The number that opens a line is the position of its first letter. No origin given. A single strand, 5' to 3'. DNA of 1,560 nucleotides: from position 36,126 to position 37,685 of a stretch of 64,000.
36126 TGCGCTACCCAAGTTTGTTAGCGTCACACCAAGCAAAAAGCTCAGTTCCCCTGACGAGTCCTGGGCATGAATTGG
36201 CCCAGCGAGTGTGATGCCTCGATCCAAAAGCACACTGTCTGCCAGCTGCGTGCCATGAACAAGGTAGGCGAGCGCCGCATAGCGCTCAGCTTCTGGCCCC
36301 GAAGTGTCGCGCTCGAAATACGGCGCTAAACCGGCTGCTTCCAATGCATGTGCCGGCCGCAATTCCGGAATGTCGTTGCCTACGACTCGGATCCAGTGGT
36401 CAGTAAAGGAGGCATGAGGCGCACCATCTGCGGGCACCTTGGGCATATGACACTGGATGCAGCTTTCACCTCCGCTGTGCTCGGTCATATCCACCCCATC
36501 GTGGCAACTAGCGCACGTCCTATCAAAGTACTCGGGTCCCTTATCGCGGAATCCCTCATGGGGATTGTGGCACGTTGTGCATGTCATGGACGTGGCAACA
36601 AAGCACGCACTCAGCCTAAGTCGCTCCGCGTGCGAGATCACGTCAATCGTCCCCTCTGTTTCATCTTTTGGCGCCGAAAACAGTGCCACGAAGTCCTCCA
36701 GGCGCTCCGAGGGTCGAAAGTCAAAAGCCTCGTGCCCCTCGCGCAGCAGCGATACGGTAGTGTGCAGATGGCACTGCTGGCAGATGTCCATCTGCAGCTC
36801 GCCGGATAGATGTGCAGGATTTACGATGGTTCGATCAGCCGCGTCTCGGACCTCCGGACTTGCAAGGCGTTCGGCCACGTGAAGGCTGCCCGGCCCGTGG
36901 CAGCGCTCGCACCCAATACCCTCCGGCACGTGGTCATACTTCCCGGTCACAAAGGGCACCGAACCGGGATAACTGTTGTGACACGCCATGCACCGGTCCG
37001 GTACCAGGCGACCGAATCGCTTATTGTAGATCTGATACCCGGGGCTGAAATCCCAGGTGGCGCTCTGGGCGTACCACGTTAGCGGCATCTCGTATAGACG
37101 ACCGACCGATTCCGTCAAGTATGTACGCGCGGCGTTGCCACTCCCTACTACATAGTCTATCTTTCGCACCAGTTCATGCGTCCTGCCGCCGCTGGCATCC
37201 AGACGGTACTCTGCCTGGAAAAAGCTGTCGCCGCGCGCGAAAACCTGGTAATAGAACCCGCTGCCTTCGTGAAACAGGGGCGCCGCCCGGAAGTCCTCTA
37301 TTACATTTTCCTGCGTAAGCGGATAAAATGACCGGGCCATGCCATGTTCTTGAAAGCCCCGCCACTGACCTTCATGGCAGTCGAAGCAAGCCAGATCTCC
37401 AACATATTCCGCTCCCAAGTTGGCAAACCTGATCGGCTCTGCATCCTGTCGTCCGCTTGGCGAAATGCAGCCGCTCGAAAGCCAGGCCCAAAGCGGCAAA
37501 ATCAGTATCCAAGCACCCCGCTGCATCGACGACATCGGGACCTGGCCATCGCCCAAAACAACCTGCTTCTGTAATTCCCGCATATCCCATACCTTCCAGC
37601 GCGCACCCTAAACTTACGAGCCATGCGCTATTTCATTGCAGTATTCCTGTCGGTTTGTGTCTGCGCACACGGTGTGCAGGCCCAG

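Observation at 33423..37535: Tandem paralogous seven-CxxCH cytochrome c-TPR fusion lipoproteins of unknown function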

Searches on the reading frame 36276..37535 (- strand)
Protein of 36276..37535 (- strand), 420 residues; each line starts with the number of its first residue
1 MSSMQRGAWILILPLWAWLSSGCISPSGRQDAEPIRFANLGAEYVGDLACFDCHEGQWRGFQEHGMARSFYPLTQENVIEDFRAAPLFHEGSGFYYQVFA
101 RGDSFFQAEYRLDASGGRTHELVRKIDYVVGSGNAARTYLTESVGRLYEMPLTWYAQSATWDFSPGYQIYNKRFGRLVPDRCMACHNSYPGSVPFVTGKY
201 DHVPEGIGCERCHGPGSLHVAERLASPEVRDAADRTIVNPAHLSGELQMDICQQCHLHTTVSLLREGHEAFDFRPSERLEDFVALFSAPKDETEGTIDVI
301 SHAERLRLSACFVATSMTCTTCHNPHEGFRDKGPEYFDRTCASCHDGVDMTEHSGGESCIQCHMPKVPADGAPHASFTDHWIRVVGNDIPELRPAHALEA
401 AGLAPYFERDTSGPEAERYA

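Call 64: find_homologous_proteins(query=window:36276-37535:-, max_evalue=1e-20)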
Query window:36276-37535:- (420 aa): 4606 proteins with E <= 1e-20 among 8000 candidates; the best 120 are listed.
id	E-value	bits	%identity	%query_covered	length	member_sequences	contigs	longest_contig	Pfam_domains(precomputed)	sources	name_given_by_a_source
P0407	8.6e-298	1005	100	100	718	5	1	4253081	PF14853.13,PF13431.13,PF13414.13,PF13176.13,PF13428.13,PF14522.12,PF13374.13,PF14559.13,PF13371.13,PF00515.35,PF13424.13,PF13432.13,PF13181.13,PF07719.24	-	-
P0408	1.2e-207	708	72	100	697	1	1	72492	PF13431.13,PF13414.13,PF13176.13,PF13428.13,PF14522.12,PF13374.13,PF07721.21,PF14559.13,PF13371.13,PF00515.35,PF13424.13,PF13432.13,PF13181.13,PF02335.21,PF07719.24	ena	-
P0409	9.0e-207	705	71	100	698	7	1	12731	PF14853.13,PF13431.13,PF23914.2,PF13414.13,PF13176.13,PF13428.13,PF14522.12,PF13374.13,PF14559.13,PF13371.13,PF00515.35,PF13424.13,PF21033.5,PF13432.13,PF13181.13,PF07719.24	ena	-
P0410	2.2e-206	704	69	98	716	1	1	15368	PF13431.13,PF23914.2,PF13414.13,PF13176.13,PF13428.13,PF07721.21,PF14559.13,PF13371.13,PF00515.35,PF13424.13,PF21033.5,PF13432.13,PF13181.13,PF07719.24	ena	-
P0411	5.5e-204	696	71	98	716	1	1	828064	PF13431.13,PF23914.2,PF13414.13,PF13176.13,PF13428.13,PF14522.12,PF13374.13,PF14559.13,PF13371.13,PF00515.35,PF13424.13,PF13432.13,PF13181.13,PF07719.24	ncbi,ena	-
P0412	8.0e-193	659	79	84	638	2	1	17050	PF13431.13,PF13414.13,PF13176.13,PF13428.13,PF14522.12,PF13374.13,PF07721.21,PF14559.13,PF13371.13,PF00515.35,PF13424.13,PF13432.13,PF13181.13,PF02335.21,PF07719.24,PF13174.13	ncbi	-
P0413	3.0e-190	651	71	92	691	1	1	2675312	PF14853.13,PF13431.13,PF23914.2,PF09699.16,PF13414.13,PF13176.13,PF13428.13,PF13374.13,PF14559.13,PF00515.35,PF13424.13,PF13432.13,PF13181.13,PF07719.24,PF13174.13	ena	-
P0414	9.3e-180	616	63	100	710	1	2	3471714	PF13431.13,PF23914.2,PF09699.16,PF13414.13,PF13176.13,PF13428.13,PF14522.12,PF13374.13,PF07721.21,PF14559.13,PF13371.13,PF00515.35,PF12895.14,PF13424.13,PF13432.13,PF13181.13,PF07719.24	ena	-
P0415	4.8e-174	597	64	98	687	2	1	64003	PF14853.13,PF13431.13,PF23914.2,PF25062.2,PF13414.13,PF13176.13,PF13428.13,PF14522.12,PF13374.13,PF14559.13,PF13371.13,PF00515.35,PF13424.13,PF13432.13,PF13181.13,PF07719.24,PF13174.13,PF20308.5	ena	-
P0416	6.7e-174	597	66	91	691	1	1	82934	PF13431.13,PF23914.2,PF13414.13,PF13176.13,PF13428.13,PF14522.12,PF13374.13,PF14559.13,PF13371.13,PF00515.35,PF13424.13,PF13432.13,PF13181.13,PF07719.24,PF22113.2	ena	-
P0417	3.3e-173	595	71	84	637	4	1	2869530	PF14853.13,PF13431.13,PF13414.13,PF13176.13,PF13428.13,PF14522.12,PF13374.13,PF07721.21,PF14559.13,PF13371.13,PF00515.35,PF13424.13,PF13432.13,PF13181.13,PF07719.24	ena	-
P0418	2.5e-172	592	64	97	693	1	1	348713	PF13431.13,PF23914.2,PF09699.16,PF25062.2,PF13414.13,PF13176.13,PF13428.13,PF04733.21,PF14522.12,PF13374.13,PF14559.13,PF24575.2,PF13371.13,PF00515.35,PF12895.14,PF13424.13,PF13432.13,PF13181.13,PF07719.24,PF13174.13,PF20308.5,PF22113.2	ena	-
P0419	2.1e-170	585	62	94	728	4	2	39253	PF13431.13,PF23914.2,PF14537.12,PF13414.13,PF13176.13,PF13428.13,PF13374.13,PF07721.21,PF14559.13,PF13371.13,PF00515.35,PF12895.14,PF13424.13,PF21033.5,PF13432.13,PF13181.13,PF07719.24,PF13174.13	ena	-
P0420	6.0e-167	574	63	97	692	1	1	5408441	PF14853.13,PF13431.13,PF23914.2,PF13414.13,PF13176.13,PF13428.13,PF14522.12,PF13374.13,PF14559.13,PF13371.13,PF00515.35,PF12895.14,PF13424.13,PF13432.13,PF13181.13,PF07719.24,PF13174.13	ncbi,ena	-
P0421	4.4e-166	571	58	99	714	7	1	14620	PF25063.1,PF13431.13,PF23914.2,PF13414.13,PF13176.13,PF12569.15,PF13428.13,PF14522.12,PF13374.13,PF14559.13,PF24575.2,PF13371.13,PF00515.35,PF12895.14,PF13424.13,PF13432.13,PF13181.13,PF07719.24,PF13174.13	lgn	-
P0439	2.0e-155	536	57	93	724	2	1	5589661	PF09699.16,PF25060.1,PF13414.13,PF23241.2,PF13374.13,PF07721.21,PF24575.2,PF11846.15,PF00515.35,PF13424.13,PF14561.13,PF07719.24,PF13174.13,PF25063.1,PF13431.13,PF23914.2,PF14537.12,PF25062.2,PF13176.13,PF13428.13,PF04733.21,PF14559.13,PF13435.12,PF13371.13,PF17874.8,PF12895.14,PF21033.5,PF13432.13,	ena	-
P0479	9.2e-143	494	56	94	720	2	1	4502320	PF13431.13,PF23914.2,PF09699.16,PF14537.12,PF13414.13,PF13176.13,PF13428.13,PF14522.12,PF13374.13,PF14559.13,PF24575.2,PF13435.12,PF13371.13,PF00515.35,PF12895.14,PF13424.13,PF13432.13,PF13181.13,PF07719.24,PF13174.13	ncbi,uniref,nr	ncbi:tetratricopeptide repeat protein [Rhodocaloribacter litoris]|uniref:tetratricopeptide repeat pr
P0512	7.0e-138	478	52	96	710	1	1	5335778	PF13414.13,PF14522.12,PF13374.13,PF07721.21,PF24575.2,PF00515.35,PF13424.13,PF14561.13,PF07719.24,PF13174.13,PF20308.5,PF13431.13,PF23914.2,PF14537.12,PF13176.13,PF13428.13,PF14559.13,PF13435.12,PF13371.13,PF12895.14,PF21033.5,PF13432.13,PF13181.13,PF22113.2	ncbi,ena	-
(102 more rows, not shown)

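Call 74: find_encoding_contigs(protein=P0479, flank=8000, max_places=2)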
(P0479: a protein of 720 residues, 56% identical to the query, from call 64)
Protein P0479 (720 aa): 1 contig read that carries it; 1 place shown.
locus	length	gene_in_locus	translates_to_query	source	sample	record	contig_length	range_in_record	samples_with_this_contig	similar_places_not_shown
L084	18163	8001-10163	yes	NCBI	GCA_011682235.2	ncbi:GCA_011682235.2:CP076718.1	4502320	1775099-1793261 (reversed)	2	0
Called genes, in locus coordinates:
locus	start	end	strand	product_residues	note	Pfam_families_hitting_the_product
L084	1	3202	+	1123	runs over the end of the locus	PF13620:CarboxypepD_reg, PF13715:CarbopepD_reg_2, PF07715:Plug (weak), PF00593:TonB_dep_Rec_b-barrel, PF14905:OMP_b-brl_3, PF25183:OMP_b-brl_4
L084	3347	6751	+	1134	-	-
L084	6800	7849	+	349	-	PF18990:DUF5723 (faint)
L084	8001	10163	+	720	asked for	PF13432:TPR_16 (weak), PF13414:TPR_11 (weak), PF14559:TPR_19, PF23914:TPR_CcmH_CycH (weak), PF00515:TPR_1 (weak), PF13181:TPR_8 (weak), PF13424:TPR_12, PF13432:TPR_16, +17 more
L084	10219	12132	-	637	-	PF00128:Alpha-amylase, PF16657:Malt_amylase_C (weak)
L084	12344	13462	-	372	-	PF13701:DDE_Tnp_1_4 (faint), PF13808:DDE_Tnp_1_assoc, PF01609:DDE_Tnp_1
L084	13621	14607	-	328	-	PF00070:Pyr_redox (faint), PF00890:FAD_binding_2 (faint), PF01266:DAO (faint), PF03486:HI0933_like (faint), PF07992:Pyr_redox_2, PF12831:FAD_oxidored (faint), PF13738:Pyr_redox_3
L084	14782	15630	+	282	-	PF10609:ParA, PF00142:Fer4_NifH (faint), PF01656:CbiA, PF06564:CBP_BcsQ (weak), PF09140:MipZ (faint), PF13614:AAA_31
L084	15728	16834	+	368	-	PF02163:Peptidase_M50, PF00571:CBS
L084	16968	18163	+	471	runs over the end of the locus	PF00224:PK, PF02887:PK_C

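Call 75: find_encoding_contigs(protein=P0439, flank=8000, max_places=1)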
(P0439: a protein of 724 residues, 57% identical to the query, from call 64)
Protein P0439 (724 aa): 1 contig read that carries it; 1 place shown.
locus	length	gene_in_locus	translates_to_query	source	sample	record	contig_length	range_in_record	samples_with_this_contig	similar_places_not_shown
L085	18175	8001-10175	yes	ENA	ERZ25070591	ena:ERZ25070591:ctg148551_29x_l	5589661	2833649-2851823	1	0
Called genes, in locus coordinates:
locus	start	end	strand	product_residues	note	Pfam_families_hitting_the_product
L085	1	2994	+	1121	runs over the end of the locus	PF13620:CarboxypepD_reg, PF13715:CarbopepD_reg_2, PF25183:OMP_b-brl_4 (weak), PF00593:TonB_dep_Rec_b-barrel, PF25183:OMP_b-brl_4 (weak)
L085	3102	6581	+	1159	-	-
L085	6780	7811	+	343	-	-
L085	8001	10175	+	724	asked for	PF13424:TPR_12, PF14559:TPR_19, PF00515:TPR_1, PF07719:TPR_2, PF13414:TPR_11, PF13424:TPR_12, PF13432:TPR_16, PF14559:TPR_19, +34 more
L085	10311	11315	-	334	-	PF00070:Pyr_redox (faint), PF00890:FAD_binding_2 (weak), PF01266:DAO (faint), PF03486:HI0933_like (faint), PF07992:Pyr_redox_2, PF12831:FAD_oxidored (faint), PF13434:Lys_Orn_oxgnase (faint), PF13738:Pyr_redox_3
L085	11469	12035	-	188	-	PF00383:dCMP_cyt_deam_1, PF14437:MafB19-deam, PF14439:Bd3614-deam (weak)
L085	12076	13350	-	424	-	PF02274:ADI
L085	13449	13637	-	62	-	-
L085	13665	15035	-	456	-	PF13415:Beta-prop_FBX42 (faint), PF13418:Beta-prop_TYW4 (weak), PF24681:Kelch_KLHDC2_KLHL20_DRC7 (faint)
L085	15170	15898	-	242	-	PF01416:PseudoU_synth_1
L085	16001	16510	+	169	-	PF01202:SKI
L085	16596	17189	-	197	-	PF01351:RNase_HII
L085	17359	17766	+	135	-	PF05635:23S_rRNA_IVP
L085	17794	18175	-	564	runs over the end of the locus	PF08245:Mur_ligase_M, PF02875:Mur_ligase_C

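Call 76: find_encoding_contigs(protein=P0512, flank=8000, max_places=1)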
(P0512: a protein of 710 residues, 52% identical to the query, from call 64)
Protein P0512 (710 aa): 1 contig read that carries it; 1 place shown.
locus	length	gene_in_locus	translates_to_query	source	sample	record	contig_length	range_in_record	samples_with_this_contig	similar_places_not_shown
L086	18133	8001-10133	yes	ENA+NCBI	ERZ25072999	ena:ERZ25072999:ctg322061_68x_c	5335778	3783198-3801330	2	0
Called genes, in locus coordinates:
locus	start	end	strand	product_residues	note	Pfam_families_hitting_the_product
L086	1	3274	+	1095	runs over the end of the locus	PF13620:CarboxypepD_reg, PF13715:CarbopepD_reg_2, PF00593:TonB_dep_Rec_b-barrel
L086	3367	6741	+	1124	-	-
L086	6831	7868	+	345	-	-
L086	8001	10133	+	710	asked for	PF13432:TPR_16 (weak), PF14559:TPR_19 (weak), PF07719:TPR_2 (weak), PF13432:TPR_16 (weak), PF13414:TPR_11 (weak), PF14559:TPR_19 (weak), PF00515:TPR_1 (weak), PF13432:TPR_16, +20 more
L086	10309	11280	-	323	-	PF00070:Pyr_redox (faint), PF01134:GIDA (faint), PF01266:DAO (faint), PF03486:HI0933_like (faint), PF07992:Pyr_redox_2, PF12831:FAD_oxidored (faint), PF13434:Lys_Orn_oxgnase (faint), PF13738:Pyr_redox_3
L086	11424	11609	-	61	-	-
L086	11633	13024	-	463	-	PF24681:Kelch_KLHDC2_KLHL20_DRC7 (weak), PF13415:Beta-prop_FBX42 (weak)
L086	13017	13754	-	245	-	PF01416:PseudoU_synth_1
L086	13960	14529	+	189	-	PF13238:AAA_18 (weak), PF01202:SKI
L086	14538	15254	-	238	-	PF01351:RNase_HII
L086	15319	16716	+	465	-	PF00753:Lactamase_B (weak), PF12706:Lactamase_B_2 (faint), PF10996:Beta-Casp, PF07521:RMMBL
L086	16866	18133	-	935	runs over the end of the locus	PF00012:HSP70, PF06723:MreB_Mbl (weak), PF12531:DUF3731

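Call 77: find_encoding_contigs(protein=P0420, flank=8000, max_places=1)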
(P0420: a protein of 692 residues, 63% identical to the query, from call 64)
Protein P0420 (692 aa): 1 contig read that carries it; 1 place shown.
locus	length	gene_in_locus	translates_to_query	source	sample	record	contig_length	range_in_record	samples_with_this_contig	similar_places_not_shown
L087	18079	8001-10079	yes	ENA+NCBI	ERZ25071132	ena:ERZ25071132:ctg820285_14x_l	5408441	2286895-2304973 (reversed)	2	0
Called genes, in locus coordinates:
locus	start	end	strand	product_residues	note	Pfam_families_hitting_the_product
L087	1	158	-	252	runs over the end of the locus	PF11967:RecO_N, PF02565:RecO_C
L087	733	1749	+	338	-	-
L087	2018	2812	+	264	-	-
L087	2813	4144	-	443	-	PF13520:AA_permease_2, PF00324:AA_permease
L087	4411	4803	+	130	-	-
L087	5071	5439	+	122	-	-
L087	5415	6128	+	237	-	-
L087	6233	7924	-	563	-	PF01019:G_glu_transpept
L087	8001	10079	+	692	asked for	PF14522:Cytochrome_C7 (faint), PF23914:TPR_CcmH_CycH, PF00515:TPR_1, PF07719:TPR_2 (weak), PF13432:TPR_16, PF14559:TPR_19, PF13432:TPR_16, PF07719:TPR_2 (weak), +11 more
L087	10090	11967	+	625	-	PF09699:Paired_CXXCH_1 (faint), PF13435:Cytochrome_C554 (faint), PF13374:TPR_10 (faint), PF13428:TPR_14 (faint), PF13371:TPR_9 (faint), PF13424:TPR_12 (weak), PF13432:TPR_16 (weak), PF14559:TPR_19 (weak), +5 more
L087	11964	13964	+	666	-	-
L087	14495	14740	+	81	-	-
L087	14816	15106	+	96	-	-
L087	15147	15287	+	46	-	-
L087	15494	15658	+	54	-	-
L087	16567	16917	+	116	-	-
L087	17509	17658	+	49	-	-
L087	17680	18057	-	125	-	-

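Call 83: search_protein_families(library=pfam, proteins=[L084:3347-6751:+, L084:6800-7849:+], max_evalue=0.001)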
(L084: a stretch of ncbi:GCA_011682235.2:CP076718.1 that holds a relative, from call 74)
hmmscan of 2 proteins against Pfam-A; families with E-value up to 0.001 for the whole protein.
L084:3347-6751:+ (1134 aa): 0 families

L084:6800-7849:+ (349 aa): 1 family
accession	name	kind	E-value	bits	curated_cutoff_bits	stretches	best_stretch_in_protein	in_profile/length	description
PF18990.6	DUF5723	-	1.8e-06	28.3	26.8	0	176-205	211-239/376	Family of unknown function (DUF5723)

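Call 86: search_solved_structures(query=L084:3347-6751:+, max_evalue=0.01)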
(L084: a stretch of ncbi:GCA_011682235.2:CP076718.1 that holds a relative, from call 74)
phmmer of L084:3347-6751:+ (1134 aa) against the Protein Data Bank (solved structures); distinct sequences matched with E-value up to 0.01: 0.

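Call 87: search_protein_families(library=ncbifam, proteins=[L084:3347-6751:+, L084:6800-7849:+], max_evalue=0.01)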
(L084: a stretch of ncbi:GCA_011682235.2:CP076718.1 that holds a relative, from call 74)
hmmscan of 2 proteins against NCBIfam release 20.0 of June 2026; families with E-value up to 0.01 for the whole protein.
L084:3347-6751:+ (1134 aa): 3 families
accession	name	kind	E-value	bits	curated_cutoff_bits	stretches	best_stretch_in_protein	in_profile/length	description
NF052228.1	T9SS_PorZ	equivalog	1e-09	37.4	260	1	1006-1126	646-757/757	type IX secretion system anionic LPS delivery protein PorZ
NF033707.1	T9SS_sortase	equivalog_domain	0.00014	19.6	420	1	1027-1113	993-1078/1095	type IX secretion system sortase PorU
TIGR04183.1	Por_Secre_tail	domain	0.00064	19.7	23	1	1052-1113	9-61/72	T9SS type A sorting domain-containing protein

L084:6800-7849:+ (349 aa): 4 families
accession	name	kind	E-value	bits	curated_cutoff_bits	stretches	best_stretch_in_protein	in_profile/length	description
NF033709.1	PorV_fam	subfamily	5.9e-40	137.8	90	1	37-347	2-324/326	PorV/PorQ family protein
NF033711.1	T9SS_PorQ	equivalog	4.8e-23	81.7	220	1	35-208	22-192/335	type IX secretion system protein PorQ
NF033710.1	T9SS_OM_PorV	equivalog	8e-14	51.6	250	1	23-213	10-214/367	type IX secretion system outer membrane channel protein PorV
NF052325.1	PorVQ2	equivalog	2e-13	50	325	1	46-203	34-198/354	putative type IX sorting system protein PorV2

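Call 90: search_protein_families(library=ncbifam, proteins=[L085:6780-7811:+, L086:6831-7868:+, L087:11964-13964:+, L085:3102-6581:+], max_evalue=0.001)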
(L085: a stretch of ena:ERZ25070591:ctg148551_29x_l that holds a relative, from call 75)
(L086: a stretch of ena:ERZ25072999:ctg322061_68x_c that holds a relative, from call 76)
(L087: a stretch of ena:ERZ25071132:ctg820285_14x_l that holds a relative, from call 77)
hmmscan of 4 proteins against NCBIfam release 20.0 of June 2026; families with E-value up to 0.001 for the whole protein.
L085:6780-7811:+ (343 aa): 4 families
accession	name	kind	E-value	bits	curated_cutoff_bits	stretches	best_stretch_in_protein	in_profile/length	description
NF033709.1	PorV_fam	subfamily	1.5e-36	126.6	90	1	31-341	1-324/326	PorV/PorQ family protein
NF033711.1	T9SS_PorQ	equivalog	1.7e-28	99.6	220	1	13-201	7-190/335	type IX secretion system protein PorQ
NF052325.1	PorVQ2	equivalog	8e-13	48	325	2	15-197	8-197/354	putative type IX sorting system protein PorV2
NF033710.1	T9SS_OM_PorV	equivalog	1.8e-08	34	250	1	15-207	7-213/367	type IX secretion system outer membrane channel protein PorV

L086:6831-7868:+ (345 aa): 3 families
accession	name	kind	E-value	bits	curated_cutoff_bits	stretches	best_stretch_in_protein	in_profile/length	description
NF033709.1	PorV_fam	subfamily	7.3e-34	117.8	90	1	34-344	2-325/326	PorV/PorQ family protein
NF033711.1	T9SS_PorQ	equivalog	4.7e-22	78.5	220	1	18-204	12-191/335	type IX secretion system protein PorQ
NF033710.1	T9SS_OM_PorV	equivalog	6.2e-07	28.9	250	1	19-211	9-215/367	type IX secretion system outer membrane channel protein PorV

L087:11964-13964:+ (666 aa): 0 families

L085:3102-6581:+ (1159 aa): 2 families
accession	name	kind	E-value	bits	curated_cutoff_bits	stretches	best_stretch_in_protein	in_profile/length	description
NF052228.1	T9SS_PorZ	equivalog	3.5e-07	29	260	1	1052-1149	664-755/757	type IX secretion system anionic LPS delivery protein PorZ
TIGR04183.1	Por_Secre_tail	domain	0.00025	21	23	1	1078-1137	7-60/72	T9SS type A sorting domain-containing protein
